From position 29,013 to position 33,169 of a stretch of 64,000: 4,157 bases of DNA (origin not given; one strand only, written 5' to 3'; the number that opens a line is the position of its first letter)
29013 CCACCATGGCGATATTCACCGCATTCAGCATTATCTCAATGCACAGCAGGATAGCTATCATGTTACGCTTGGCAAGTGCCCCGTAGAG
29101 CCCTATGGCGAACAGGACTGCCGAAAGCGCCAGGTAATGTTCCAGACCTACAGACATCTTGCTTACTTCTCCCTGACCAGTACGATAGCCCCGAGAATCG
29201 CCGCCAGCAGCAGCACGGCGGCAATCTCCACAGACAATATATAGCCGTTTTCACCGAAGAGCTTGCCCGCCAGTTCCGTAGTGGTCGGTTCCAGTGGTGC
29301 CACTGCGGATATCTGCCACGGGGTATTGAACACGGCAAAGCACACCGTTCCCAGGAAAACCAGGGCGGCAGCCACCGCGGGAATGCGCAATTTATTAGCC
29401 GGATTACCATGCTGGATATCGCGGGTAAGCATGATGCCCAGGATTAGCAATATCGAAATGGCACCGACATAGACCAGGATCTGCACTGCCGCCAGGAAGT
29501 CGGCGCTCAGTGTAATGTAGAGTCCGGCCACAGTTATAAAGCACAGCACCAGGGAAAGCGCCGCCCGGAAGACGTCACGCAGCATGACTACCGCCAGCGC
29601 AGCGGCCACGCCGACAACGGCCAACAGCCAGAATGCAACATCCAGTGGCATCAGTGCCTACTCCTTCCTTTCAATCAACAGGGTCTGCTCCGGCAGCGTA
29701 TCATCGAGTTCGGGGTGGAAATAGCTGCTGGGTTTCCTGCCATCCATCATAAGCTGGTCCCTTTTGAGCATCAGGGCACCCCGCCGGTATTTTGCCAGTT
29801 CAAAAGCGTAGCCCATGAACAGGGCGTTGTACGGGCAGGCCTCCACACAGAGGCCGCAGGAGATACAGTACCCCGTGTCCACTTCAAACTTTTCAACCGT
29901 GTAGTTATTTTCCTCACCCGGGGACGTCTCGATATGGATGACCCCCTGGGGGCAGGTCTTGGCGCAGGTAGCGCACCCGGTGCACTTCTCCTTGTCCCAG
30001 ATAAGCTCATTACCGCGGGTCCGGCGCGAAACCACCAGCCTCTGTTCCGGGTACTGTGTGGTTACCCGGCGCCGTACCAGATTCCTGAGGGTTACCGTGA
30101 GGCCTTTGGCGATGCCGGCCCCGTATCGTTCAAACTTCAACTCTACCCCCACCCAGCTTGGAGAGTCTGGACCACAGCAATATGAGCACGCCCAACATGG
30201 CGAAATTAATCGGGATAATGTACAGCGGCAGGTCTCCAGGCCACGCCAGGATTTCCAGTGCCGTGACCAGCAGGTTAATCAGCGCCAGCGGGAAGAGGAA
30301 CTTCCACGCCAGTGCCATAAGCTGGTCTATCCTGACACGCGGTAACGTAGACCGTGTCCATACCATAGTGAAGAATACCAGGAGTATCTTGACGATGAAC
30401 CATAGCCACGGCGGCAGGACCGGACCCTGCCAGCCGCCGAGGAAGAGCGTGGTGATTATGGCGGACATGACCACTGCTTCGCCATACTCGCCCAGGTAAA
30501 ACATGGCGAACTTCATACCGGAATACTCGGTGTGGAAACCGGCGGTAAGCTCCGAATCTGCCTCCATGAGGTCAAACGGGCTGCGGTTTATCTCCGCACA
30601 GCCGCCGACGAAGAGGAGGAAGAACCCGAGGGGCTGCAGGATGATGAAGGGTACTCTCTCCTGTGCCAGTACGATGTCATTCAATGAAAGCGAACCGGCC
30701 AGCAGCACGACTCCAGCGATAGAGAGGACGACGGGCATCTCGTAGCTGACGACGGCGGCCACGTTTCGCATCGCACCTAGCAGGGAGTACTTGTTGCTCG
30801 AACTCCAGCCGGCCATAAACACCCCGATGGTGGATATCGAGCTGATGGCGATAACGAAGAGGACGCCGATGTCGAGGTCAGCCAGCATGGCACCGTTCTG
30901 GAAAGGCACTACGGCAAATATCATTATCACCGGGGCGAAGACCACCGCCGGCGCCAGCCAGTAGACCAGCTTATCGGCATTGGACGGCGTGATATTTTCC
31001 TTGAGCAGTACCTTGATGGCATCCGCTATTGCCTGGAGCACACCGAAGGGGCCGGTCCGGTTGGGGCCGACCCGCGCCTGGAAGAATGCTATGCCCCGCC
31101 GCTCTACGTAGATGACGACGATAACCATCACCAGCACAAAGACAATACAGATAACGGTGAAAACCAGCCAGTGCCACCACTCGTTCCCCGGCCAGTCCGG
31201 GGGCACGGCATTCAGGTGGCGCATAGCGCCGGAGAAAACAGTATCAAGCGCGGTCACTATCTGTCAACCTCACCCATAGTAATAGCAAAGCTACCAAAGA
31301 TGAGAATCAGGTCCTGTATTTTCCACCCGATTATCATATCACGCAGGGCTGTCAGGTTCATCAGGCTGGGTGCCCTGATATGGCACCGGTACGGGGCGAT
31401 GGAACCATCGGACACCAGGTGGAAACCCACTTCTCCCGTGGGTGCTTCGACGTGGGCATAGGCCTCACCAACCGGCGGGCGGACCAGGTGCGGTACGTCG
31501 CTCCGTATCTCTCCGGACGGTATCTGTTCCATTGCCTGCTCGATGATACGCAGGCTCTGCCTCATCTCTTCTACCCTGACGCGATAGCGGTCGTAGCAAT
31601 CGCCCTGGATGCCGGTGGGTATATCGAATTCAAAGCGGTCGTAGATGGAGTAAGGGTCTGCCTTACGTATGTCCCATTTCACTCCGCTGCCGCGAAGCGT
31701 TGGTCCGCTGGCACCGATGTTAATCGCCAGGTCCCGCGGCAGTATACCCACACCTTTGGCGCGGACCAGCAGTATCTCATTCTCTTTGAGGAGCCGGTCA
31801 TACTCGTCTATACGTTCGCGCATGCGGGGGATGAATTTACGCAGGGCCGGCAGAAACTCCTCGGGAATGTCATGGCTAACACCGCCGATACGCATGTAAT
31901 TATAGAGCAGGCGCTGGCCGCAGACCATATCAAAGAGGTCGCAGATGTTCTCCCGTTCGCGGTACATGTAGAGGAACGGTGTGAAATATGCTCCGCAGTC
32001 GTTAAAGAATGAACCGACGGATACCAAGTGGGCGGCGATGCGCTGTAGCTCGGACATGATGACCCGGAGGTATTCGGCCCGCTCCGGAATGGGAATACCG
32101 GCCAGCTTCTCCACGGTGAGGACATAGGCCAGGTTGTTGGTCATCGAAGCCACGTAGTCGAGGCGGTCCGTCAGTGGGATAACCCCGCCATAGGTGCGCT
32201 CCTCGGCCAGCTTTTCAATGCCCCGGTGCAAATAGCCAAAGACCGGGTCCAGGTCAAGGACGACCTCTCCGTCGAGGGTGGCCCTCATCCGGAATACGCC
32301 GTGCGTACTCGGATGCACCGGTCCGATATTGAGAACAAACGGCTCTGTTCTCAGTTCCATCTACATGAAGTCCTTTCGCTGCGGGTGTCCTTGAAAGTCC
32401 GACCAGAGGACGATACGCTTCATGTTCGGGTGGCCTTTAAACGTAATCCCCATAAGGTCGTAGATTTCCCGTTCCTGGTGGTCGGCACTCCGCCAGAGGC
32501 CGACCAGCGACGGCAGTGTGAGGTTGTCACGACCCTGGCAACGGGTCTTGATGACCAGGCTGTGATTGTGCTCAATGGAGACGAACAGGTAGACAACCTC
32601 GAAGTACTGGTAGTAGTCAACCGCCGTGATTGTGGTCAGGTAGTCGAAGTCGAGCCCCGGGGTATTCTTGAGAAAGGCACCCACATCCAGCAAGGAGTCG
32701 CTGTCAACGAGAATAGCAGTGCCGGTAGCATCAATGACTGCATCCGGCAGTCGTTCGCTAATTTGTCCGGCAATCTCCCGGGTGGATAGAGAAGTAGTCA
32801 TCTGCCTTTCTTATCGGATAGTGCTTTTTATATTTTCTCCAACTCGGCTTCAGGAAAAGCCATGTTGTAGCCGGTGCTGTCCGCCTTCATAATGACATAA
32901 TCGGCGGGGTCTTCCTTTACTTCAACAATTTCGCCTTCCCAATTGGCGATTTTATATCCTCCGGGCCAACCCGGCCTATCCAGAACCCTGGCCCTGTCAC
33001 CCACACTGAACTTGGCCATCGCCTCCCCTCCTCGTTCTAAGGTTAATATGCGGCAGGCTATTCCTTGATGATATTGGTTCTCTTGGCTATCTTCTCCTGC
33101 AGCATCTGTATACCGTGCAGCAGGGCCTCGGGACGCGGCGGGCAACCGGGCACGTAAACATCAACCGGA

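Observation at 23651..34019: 11-subunit nuoABCDHIJKLMN operon without nuoEFG, carrying two extra embedded small ORFs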

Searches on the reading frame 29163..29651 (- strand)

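Call 4: search_protein_families(library=pfam, max_evalue=0.1, proteins=[window:29163-29651:-])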
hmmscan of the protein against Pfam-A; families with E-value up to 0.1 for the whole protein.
window:29163-29651:- (162 aa): 1 family
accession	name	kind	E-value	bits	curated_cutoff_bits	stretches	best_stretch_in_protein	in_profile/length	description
PF00499.25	Oxidored_q3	-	2.6e-31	108.8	33.2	1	18-158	2-146/146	NADH-ubiquinone/plastoquinone oxidoreductase chain 6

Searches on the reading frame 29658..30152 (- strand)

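Call 4: search_protein_families(library=pfam, max_evalue=0.1, proteins=[window:29658-30152:-])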
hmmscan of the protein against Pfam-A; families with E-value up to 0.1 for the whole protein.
window:29658-30152:- (164 aa): 17 families
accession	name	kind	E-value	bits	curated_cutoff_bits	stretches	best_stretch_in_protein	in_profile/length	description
PF00037.32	Fer4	-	4.4e-17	61.6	21.1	2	90-111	2-23/24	4Fe-4S binding domain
PF12837.12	Fer4_6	-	4.1e-14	52.2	25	2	89-111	2-24/24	4Fe-4S binding domain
PF12838.12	Fer4_7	-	4.8e-12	46.6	27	1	56-110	1-52/52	4Fe-4S dicluster domain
PF12797.12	Fer4_2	-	2.8e-11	43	24.5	2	88-108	2-22/22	4Fe-4S binding domain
PF13187.11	Fer4_9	-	2.1e-10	40.9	27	1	56-110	1-51/52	4Fe-4S dicluster domain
PF13237.11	Fer4_10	-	7.3e-10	39.1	25.5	1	52-107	4-53/53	4Fe-4S dicluster domain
PF13484.11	Fer4_16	-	3.6e-09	37.7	30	2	96-114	2-20/66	4Fe-4S double cluster binding domain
PF13183.11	Fer4_8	-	6.3e-09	36.7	27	2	95-126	4-35/68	4Fe-4S dicluster domain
PF14697.11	Fer4_21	-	7.2e-09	36.1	35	2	53-111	4-57/59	4Fe-4S dicluster domain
PF12800.12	Fer4_4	-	3.5e-07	30.4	24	2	95-109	3-17/17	4Fe-4S binding domain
PF12798.12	Fer4_3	-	2.5e-06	28.3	27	2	96-110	1-15/15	4Fe-4S binding domain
PF25160.1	LdpA_Fe-S-bd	-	2.8e-06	27.4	27.6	2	54-74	25-45/49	LdpA Fe-S cluster-binding domain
PF13534.11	Fer4_17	-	4.2e-06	27.6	22.2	2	96-128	2-31/61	4Fe-4S dicluster domain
PF13459.11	Fer4_15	-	8.3e-06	26.9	22.4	1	90-107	2-19/66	4Fe-4S single cluster domain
PF17179.9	Fer4_22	-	0.0002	22.6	27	1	44-70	68-94/95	4Fe-4S dicluster domain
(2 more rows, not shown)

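Call 71: search_protein_families(library=ncbifam, max_evalue=0.01, proteins=[window:29658-30152:-])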
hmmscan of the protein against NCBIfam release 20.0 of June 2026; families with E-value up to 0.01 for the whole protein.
window:29658-30152:- (164 aa): 107 families (the best 25 are shown)
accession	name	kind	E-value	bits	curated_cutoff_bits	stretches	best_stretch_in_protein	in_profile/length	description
TIGR01971.1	NuoI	subfamily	1.4e-31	108.6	113.05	1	17-134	1-121/121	NADH-quinone oxidoreductase, chain I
NF004537.0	PRK05888.1-3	equivalog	3.2e-31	108.4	163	1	14-136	23-155/204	NADH-quinone oxidoreductase subunit NuoI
NF004540.0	PRK05888.2-1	equivalog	7.7e-26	90.3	215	1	12-129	2-121/139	NADH-quinone oxidoreductase subunit NuoI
NF004536.0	PRK05888.1-1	equivalog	1.3e-25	89.8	212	1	14-139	13-142/180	NADH-quinone oxidoreductase subunit NuoI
NF004538.0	PRK05888.1-4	equivalog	2.6e-25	88.9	135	1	14-140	16-146/162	NADH-quinone oxidoreductase subunit NuoI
NF004539.0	PRK05888.1-5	equivalog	2.8e-25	88.9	225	1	14-140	16-146/162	NADH-quinone oxidoreductase subunit NuoI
NF004542.0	PRK05888.2-3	equivalog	5.5e-22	78.2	248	1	15-135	37-163/203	NADH-quinone oxidoreductase subunit NuoI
NF040612.1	F420_dehyd_FpoI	exception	5.7e-22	78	180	1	16-134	4-124/135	F420H2 dehydrogenase subunit FpoI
TIGR00403.1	ndhI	equivalog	4.1e-21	75.4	302.35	1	14-143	22-148/183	NAD(P)H-quinone oxidoreductase subunit I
NF004544.0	PRK05888.2-6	equivalog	6.1e-21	75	457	1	11-131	31-156/220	NADH-quinone oxidoreductase subunit NuoI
NF004541.0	PRK05888.2-2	equivalog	4.2e-19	69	217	1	17-142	23-142/168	NADH-quinone oxidoreductase subunit NuoI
NF009053.0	PRK12387.1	subfamily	1.4e-18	67.3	204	1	28-137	12-116/180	formate hydrogenlyase complex iron-sulfur subunit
NF006221.0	PRK08348.1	subfamily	6.2e-17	61.6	124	1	18-124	7-105/136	NADH-plastoquinone oxidoreductase subunit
NF010590.0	PRK13984.1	equivalog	2.6e-14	52.3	946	1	22-117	18-114/611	putative oxidoreductase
NF004545.0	PRK05888.3-1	equivalog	2.8e-14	53.1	229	1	16-125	28-137/154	NADH-quinone oxidoreductase subunit NuoI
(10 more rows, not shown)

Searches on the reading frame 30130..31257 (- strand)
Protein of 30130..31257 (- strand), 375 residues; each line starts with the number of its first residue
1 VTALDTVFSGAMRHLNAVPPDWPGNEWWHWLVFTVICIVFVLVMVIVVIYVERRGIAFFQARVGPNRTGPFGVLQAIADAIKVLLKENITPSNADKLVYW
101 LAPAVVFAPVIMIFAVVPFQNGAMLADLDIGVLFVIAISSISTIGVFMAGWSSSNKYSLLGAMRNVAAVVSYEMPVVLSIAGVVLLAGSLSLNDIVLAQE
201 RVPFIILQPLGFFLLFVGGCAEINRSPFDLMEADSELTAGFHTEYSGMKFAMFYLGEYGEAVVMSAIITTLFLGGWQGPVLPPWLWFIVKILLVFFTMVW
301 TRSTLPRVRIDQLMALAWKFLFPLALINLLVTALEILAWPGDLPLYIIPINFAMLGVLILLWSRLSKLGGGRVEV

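Call 4: search_protein_families(library=pfam, max_evalue=0.1, proteins=[window:30130-31257:-])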
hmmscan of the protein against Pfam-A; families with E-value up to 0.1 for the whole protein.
window:30130-31257:- (375 aa): 1 family
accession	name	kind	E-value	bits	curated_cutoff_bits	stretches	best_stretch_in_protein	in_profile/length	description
PF00146.26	NADHdh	-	3.7e-118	394.6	27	1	35-333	4-298/298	NADH dehydrogenase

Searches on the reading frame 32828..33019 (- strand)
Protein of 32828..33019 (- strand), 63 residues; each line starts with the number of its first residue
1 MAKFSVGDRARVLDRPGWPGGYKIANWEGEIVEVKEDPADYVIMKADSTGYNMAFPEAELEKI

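Call 4: search_protein_families(library=pfam, max_evalue=0.1, proteins=[window:32831-33019:-])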
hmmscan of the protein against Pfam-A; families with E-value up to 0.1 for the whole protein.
seq(63 aa): 0 families

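Call 6: find_homologous_proteins(query=window:32831-33019:-, max_evalue=0.01)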
Query seq(63 aa) (63 aa): 216 proteins with E <= 0.01 among 216 candidates; the best 120 are listed.
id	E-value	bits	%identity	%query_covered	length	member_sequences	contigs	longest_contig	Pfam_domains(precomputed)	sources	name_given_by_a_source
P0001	1.3e-35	137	100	100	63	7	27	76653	-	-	-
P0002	7.8e-34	132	95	100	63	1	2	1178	-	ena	-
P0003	7.1e-33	129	95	100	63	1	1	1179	-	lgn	-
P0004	3.8e-31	123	89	98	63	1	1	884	-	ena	-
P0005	7.1e-31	122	87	100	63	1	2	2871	-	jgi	-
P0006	1.6e-30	121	86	100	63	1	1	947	-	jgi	jgi:hypothetical protein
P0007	2.8e-30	120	86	100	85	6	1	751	-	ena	-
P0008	5.4e-30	120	86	100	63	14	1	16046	-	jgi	-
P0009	6.4e-30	119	84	100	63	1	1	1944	-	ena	-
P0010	6.8e-30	119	86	100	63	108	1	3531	-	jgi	-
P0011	7.6e-30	119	84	100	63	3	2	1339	-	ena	-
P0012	9.9e-30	119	87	100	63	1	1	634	-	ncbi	-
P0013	1.1e-29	119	84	100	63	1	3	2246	-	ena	-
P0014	1.1e-29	119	84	100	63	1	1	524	-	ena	-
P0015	1.1e-29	119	87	100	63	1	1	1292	-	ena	-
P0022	2.7e-29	117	84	100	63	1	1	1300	PF26460.1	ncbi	-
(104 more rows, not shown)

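Call 21: search_protein_families(library=pfam, max_evalue=1, proteins=[P0022, window:32831-33019:-])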
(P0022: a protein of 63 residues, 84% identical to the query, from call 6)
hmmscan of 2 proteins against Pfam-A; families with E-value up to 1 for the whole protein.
P0022 (63 aa): 2 families
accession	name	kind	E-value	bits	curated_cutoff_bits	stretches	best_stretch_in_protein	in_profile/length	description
PF23284.2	KOW2_Spt5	-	0.016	15.5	28.9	1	26-62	14-49/50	Transcription elongation factor SPT5, second KOW domain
PF06442.17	DHFR_2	-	0.18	12.1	25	1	3-63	23-77/78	R67 dihydrofolate reductase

seq(63 aa): 0 families

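Call 32: predict_structure(alignment_id=A1)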
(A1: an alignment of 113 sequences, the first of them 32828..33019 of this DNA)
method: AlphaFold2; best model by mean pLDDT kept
length: 63 residues; sequences in the alignment: 113
mean_pLDDT: 86.5   pTM: 0.69
mean pLDDT of the five models: 86.5, 85.3, 82.3, 81.3, 80.9
residues with pLDDT >= 90: 31; 70-90: 30; 50-70: 2; < 50: 0
segments of 3 or more residues with pLDDT < 50: none
pLDDT, mean of each block of 10 residues (from residue 1): 85 80 86 85 91 90 91
secondary structure, 60 per line:
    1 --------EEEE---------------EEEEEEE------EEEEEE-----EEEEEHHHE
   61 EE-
elements in order: E9-12 E28-34 E41-46 E52-56 E60-62

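Call 37: fold_search(model_id=the predicted structure, library=pdb)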
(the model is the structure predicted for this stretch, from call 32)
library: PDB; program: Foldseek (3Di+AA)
matches with E <= 10: 1346; with E <= 0.001: 0
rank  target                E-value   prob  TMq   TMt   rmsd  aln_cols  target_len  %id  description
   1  1m1g_B                1.6e-03  1.00  0.77  0.21   2.0        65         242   20  Crystal Structure of Aquifex aeolicus N-utilization substance G (NusG), Space Group P2(1) (released 2003-02-04)
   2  1m1g_A                2.6e-03  1.00  0.75  0.21   1.6        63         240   21  Crystal Structure of Aquifex aeolicus N-utilization substance G (NusG), Space Group P2(1) (released 2003-02-04)
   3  9rtt_Z                2.7e-03  1.00  0.76  0.10   1.5        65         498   20  Activated Elongation Complex with IWS1 and ELOF1 (released 2025-09-03)
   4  7nzd                  3.9e-03  1.00  0.68  0.68   4.6        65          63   18  Fourth SH3 domain of POSH (Plenty of SH3 Domains protein) (released 2021-12-22)
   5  6nmw                  4.4e-03  1.00  0.72  0.72   3.1        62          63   14  Crystal structure of the human Lyn SH3 domain (released 2019-04-17)
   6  8rsw_MODEL_1_A        4.7e-03  1.00  0.61  0.58   3.8        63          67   28  Solution NMR structure of Pacsin 2 SH3 domain (released 2025-02-12)
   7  1m1g_D                5.0e-03  1.00  0.75  0.21   1.7        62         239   21  Crystal Structure of Aquifex aeolicus N-utilization substance G (NusG), Space Group P2(1) (released 2003-02-04)
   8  1m1g_C                5.3e-03  1.00  0.76  0.21   2.0        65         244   22  Crystal Structure of Aquifex aeolicus N-utilization substance G (NusG), Space Group P2(1) (released 2003-02-04)
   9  1k9a_E                5.3e-03  1.00  0.71  0.12   3.4        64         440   19  Crystal structure analysis of full-length carboxyl-terminal Src kinase at 2.5 A resolution (released 2002-03-20)
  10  1k9a_D                5.3e-03  1.00  0.70  0.12   3.4        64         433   19  Crystal structure analysis of full-length carboxyl-terminal Src kinase at 2.5 A resolution (released 2002-03-20)
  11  2mi6_MODEL_1_A        7.7e-03  1.00  0.72  0.73   2.3        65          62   17  Solution structure of the carboxy terminal domain of NusG from Mycobacterium tuberculosis (released 2014-01-29)
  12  2lp5_MODEL_1_A        7.7e-03  1.00  0.66  0.69   3.2        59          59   15  Native Structure of the Fyn SH3 A39V/N53P/V55L (released 2012-05-16)
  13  2j05_A                8.1e-03  1.00  0.70  0.69   3.1        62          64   13  Crystal structure of the RasGAP SH3 domain at 1.5 Angstrom resolution (released 2007-01-02)
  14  1k9a_B                8.1e-03  1.00  0.72  0.12   3.4        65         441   18  Crystal structure analysis of full-length carboxyl-terminal Src kinase at 2.5 A resolution (released 2002-03-20)
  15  4rtz_A                8.6e-03  1.00  0.65  0.67   3.6        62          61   13  Crystal structure of the c-Src-SH3 domain in complex with the high affinity peptide VSL12 (released 2015-10-28)
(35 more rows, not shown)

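Call 38: search_solved_structures(query=A1, max_evalue=10, show_alignments=2)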
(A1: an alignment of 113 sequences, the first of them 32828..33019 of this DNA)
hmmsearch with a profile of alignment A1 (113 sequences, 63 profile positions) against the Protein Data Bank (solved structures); distinct sequences matched with E-value up to 10: 7.
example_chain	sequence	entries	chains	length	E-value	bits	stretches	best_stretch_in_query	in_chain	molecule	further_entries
1ov3_A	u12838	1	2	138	0.21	14.9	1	23-55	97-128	Neutrophil cytosol factor 1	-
1wlp_B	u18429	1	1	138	0.21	14.8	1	23-55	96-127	Neutrophil cytosol factor 1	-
7yxw_A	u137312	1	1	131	0.37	14.1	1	23-55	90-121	Neutrophil cytosol factor 1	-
2dd4_A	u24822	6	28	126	0.49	13.7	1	2-17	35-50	Thiocyanate hydrolase alpha subunit | Thiocyanate hydrolase subunit alpha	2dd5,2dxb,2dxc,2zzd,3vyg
9s1l_E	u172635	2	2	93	0.61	13.4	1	7-58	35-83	Photosystem I reaction center subunit IV A (PsaE1) | Photosystem I reaction center subunit IV B (PsaE2)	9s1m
1uec_A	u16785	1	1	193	0.66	13.3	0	23-55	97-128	Neutrophil cytosol factor 1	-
1ng2_A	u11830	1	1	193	0.66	13.3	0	23-55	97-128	Neutrophil cytosolic factor 1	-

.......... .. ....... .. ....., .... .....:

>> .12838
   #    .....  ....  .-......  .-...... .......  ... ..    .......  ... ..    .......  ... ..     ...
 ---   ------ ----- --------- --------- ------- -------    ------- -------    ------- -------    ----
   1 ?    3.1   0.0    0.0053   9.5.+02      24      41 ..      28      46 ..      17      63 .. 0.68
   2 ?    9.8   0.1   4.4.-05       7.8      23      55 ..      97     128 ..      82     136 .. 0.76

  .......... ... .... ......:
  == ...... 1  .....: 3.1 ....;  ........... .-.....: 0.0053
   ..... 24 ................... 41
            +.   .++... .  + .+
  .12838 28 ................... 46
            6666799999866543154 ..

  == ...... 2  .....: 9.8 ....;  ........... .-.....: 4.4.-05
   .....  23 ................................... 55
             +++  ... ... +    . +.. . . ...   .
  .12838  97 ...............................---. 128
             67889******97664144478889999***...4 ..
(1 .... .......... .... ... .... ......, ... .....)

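Call 41: search_protein_representatives(alignment_id=A1)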
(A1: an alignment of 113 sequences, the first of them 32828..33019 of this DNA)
Query: 113 sequences, 63 profile positions. Proteins with E-value up to 0.001 (for the whole library): 65; up to 1e-10: 20; up to 1e-30: 2. The best 65 are listed.
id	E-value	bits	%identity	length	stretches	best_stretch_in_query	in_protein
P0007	2.6e-33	129.9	-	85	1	1-63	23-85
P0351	7.7e-33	128.4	-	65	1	1-62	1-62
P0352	1.1e-24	102.3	-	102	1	1-62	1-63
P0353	1.1e-23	99.1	-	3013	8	3-42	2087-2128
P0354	6.5e-22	93.4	-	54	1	11-63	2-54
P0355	4.4e-20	87.5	-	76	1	1-52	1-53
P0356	1.1e-18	83.0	-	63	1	1-50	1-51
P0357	2.7e-18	81.8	-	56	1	12-63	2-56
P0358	4.2e-16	74.8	-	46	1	1-39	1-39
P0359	8.2e-15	70.6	-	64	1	3-62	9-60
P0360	6.7e-14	67.7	-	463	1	1-50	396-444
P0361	1.4e-13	66.7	-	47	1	1-47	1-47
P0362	2.6e-12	62.6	-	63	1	19-63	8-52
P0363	4.4e-12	61.9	-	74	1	1-50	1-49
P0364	5.1e-12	61.7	-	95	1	2-49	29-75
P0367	2.9e-11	59.3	-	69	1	1-50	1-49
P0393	1.4e-05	41.1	-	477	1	5-48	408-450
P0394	2.0e-05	40.6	-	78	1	1-62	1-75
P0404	1.2e-04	38.1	-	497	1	2-48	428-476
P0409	3.5e-04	36.6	-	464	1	2-51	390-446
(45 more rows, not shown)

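Call 44: search_protein_families(library=pfam, max_evalue=0.01, proteins=[P0360, P0393, P0404, P0409, P0367, P0394, P0353])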
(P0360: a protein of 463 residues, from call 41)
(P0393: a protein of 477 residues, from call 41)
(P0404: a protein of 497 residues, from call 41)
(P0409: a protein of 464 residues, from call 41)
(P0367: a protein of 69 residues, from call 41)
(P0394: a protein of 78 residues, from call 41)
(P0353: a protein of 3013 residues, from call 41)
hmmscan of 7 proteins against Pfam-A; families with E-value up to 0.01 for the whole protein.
P0360 (463 aa): 2 families
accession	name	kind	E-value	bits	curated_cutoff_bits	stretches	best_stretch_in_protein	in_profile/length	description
PF13452.11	FAS1_DH_region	-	3e-14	53.7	22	1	33-170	2-131/132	FAS1-like, dehydratase domain region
PF01575.25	MaoC_dehydratas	-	9.6e-07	28.9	27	1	39-136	12-103/123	MaoC like domain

P0393 (477 aa): 1 family
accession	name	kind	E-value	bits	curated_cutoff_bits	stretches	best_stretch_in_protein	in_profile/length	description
PF13452.11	FAS1_DH_region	-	1.1e-08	35.7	22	1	50-169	20-129/132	FAS1-like, dehydratase domain region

P0404 (497 aa): 1 family
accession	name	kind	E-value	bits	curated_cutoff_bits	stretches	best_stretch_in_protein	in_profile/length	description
PF13452.11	FAS1_DH_region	-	1.2e-07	32.4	22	1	48-146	16-108/132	FAS1-like, dehydratase domain region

P0409 (464 aa): 2 families
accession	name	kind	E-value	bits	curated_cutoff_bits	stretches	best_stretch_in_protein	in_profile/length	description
PF13452.11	FAS1_DH_region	-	0.00029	21.4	22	1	38-158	15-131/132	FAS1-like, dehydratase domain region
PF01575.25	MaoC_dehydratas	-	0.008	16.2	27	0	33-130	15-108/123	MaoC like domain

P0367 (69 aa): 0 families

P0394 (78 aa): 0 families

P0353 (3013 aa): 2 families
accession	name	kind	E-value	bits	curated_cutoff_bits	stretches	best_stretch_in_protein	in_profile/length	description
PF18998.6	Flg_new_2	-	0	1476.3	23.6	36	1560-1630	1-72/73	Divergent InlB B-repeat domain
PF03382.20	DUF285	-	4.2e-46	156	25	2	2847-2945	12-110/120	Mycoplasma protein of unknown function, DUF285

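Call 71: search_protein_families(library=ncbifam, max_evalue=0.01, proteins=[window:32828-33019:-])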
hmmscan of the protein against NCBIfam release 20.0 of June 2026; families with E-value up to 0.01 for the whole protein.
window:32828-33019:- (63 aa): 0 families

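Call 75: list_cluster_members(proteins=[P0262, P0022, P0134, P0001])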
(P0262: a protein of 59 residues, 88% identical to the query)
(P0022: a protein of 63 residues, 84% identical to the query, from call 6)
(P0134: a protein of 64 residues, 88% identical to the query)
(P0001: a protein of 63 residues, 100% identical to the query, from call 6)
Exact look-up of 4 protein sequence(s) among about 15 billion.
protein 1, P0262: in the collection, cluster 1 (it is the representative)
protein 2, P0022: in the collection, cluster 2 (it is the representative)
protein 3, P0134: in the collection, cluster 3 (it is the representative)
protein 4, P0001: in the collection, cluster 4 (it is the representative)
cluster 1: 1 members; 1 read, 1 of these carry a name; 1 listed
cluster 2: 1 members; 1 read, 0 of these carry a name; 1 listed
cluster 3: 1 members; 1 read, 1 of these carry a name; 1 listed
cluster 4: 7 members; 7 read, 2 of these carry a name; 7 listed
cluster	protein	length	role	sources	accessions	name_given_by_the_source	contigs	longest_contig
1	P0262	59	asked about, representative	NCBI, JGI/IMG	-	hypothetical protein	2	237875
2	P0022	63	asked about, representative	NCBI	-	-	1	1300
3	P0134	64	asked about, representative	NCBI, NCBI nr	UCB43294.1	MAG: hypothetical protein JSV77_01210 [Dehalococcoidales bacterium]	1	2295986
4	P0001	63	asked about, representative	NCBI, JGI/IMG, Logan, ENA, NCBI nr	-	-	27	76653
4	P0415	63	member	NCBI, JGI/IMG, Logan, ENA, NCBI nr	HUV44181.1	MAG TPA: hypothetical protein VMW13_05040 [Dehalococcoidales bacterium] | hypothetical protein [Dehalococcoidales bacterium]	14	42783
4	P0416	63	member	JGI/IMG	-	hypothetical protein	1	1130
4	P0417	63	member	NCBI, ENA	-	-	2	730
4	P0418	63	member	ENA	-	-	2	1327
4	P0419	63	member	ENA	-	-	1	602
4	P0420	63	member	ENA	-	-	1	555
